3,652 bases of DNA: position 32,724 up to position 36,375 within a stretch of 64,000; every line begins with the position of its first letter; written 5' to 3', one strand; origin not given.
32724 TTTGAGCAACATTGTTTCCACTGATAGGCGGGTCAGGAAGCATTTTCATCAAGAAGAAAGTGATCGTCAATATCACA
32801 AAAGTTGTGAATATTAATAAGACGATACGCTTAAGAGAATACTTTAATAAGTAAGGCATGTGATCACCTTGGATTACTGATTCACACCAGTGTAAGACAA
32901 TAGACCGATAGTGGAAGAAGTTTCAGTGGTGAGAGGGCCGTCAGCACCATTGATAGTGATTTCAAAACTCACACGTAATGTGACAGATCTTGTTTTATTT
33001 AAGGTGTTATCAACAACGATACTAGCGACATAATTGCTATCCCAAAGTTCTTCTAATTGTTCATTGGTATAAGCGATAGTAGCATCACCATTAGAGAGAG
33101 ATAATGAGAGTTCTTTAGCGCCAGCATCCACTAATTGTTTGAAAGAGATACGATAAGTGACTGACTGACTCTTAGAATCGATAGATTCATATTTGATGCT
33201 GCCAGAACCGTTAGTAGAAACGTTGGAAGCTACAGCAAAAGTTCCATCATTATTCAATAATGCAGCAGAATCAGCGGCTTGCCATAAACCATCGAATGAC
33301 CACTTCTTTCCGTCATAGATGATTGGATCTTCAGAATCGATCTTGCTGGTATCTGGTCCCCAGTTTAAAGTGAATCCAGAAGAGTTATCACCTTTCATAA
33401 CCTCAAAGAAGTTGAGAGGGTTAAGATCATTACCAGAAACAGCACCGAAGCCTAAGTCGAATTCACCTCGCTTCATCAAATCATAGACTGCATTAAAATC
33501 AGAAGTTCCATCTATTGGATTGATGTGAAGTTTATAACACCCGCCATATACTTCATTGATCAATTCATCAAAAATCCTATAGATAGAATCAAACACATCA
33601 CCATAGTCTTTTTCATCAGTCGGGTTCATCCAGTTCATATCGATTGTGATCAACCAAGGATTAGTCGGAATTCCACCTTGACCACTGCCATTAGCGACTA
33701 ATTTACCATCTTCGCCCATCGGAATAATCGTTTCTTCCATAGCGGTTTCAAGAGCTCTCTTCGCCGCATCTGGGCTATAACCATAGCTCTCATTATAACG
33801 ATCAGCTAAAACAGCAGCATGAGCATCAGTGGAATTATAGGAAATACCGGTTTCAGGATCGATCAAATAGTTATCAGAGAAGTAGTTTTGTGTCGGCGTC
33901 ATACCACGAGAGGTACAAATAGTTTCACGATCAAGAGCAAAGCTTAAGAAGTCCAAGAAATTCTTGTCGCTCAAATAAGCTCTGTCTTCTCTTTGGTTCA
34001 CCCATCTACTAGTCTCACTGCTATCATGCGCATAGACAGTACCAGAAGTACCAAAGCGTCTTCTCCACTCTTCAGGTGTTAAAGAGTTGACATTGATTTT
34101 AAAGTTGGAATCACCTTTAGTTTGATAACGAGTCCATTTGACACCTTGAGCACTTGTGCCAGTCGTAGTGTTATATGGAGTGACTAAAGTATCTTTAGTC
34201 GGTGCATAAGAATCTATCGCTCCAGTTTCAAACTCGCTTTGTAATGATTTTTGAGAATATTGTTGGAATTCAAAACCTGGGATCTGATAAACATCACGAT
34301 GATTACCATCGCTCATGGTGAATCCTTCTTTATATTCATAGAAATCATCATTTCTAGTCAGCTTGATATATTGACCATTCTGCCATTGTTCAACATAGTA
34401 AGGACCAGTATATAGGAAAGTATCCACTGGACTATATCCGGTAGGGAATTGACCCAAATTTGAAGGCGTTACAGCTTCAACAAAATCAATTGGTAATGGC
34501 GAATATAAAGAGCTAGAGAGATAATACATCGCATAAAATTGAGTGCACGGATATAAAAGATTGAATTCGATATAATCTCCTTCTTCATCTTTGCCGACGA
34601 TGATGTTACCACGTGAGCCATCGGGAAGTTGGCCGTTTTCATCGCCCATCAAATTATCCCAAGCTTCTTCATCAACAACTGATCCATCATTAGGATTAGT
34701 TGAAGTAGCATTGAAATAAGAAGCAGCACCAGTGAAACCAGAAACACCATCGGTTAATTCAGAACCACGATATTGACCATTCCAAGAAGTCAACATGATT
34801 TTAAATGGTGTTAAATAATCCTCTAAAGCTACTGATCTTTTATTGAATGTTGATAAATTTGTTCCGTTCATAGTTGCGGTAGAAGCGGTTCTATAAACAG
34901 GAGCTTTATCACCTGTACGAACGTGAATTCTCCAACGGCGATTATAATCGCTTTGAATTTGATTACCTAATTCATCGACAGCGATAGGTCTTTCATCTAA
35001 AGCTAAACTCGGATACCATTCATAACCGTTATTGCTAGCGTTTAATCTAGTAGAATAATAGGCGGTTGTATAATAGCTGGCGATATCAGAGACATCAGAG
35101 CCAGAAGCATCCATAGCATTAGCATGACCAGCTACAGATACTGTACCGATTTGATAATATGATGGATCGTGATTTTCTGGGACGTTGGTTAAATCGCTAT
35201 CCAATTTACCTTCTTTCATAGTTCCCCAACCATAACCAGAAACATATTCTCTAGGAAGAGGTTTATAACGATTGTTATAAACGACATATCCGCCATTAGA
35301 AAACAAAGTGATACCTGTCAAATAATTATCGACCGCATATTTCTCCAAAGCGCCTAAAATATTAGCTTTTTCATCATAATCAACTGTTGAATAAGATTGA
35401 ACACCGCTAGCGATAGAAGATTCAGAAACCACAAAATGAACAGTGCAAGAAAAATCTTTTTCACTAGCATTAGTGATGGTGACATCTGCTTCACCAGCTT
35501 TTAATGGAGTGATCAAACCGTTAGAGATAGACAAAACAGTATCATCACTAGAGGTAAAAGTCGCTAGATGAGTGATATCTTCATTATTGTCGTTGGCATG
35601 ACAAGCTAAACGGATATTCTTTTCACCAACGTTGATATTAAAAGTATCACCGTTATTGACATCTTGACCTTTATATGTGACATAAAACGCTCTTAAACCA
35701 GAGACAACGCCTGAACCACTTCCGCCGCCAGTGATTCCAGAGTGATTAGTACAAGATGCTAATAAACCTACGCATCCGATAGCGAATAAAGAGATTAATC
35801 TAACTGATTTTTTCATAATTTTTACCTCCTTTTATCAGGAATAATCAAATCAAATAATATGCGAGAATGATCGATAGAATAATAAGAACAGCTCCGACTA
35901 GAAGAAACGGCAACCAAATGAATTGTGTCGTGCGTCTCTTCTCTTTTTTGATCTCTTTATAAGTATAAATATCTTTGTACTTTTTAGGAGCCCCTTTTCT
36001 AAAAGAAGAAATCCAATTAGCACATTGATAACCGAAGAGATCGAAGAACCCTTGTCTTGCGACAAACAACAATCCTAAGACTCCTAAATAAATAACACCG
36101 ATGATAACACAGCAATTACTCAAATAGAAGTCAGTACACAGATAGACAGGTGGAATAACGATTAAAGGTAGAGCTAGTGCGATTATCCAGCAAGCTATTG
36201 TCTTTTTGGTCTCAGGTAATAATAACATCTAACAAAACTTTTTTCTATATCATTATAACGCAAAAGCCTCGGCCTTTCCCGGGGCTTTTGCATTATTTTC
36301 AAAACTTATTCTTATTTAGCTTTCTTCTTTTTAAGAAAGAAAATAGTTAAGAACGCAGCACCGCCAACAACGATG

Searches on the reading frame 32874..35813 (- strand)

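Call 82: search_protein_families(library=pfam, proteins=[window:32874-35813:-], max_evalue=0.001)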
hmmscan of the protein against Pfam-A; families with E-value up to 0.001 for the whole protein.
window:32874-35813:- (979 aa): 2 families
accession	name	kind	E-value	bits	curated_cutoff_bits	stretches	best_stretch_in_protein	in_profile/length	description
PF00496.27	SBP_bac_5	-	9.2e-14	51.8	32.4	1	385-692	44-277/368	Bacterial extracellular solute-binding proteins, family 5 Middle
PF21461.3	HL_N-beta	-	0.00017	21.8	27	1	85-119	15-48/57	Hyaluronate lyase, N-terminal beta-sheet domain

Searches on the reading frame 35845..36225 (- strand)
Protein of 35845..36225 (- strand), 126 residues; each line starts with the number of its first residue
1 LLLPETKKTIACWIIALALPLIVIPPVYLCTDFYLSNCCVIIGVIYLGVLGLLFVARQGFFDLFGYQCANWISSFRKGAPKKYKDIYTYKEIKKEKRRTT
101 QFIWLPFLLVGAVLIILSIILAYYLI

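Call 82: search_protein_families(library=pfam, proteins=[window:35845-36225:-], max_evalue=0.001)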
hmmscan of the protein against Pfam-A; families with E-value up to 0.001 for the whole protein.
window:35845-36225:- (126 aa): 1 family
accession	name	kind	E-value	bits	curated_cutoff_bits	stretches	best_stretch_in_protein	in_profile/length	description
PF13038.11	DUF3899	-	1.2e-13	51.7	23.4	1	37-122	2-87/88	Domain of unknown function (DUF3899)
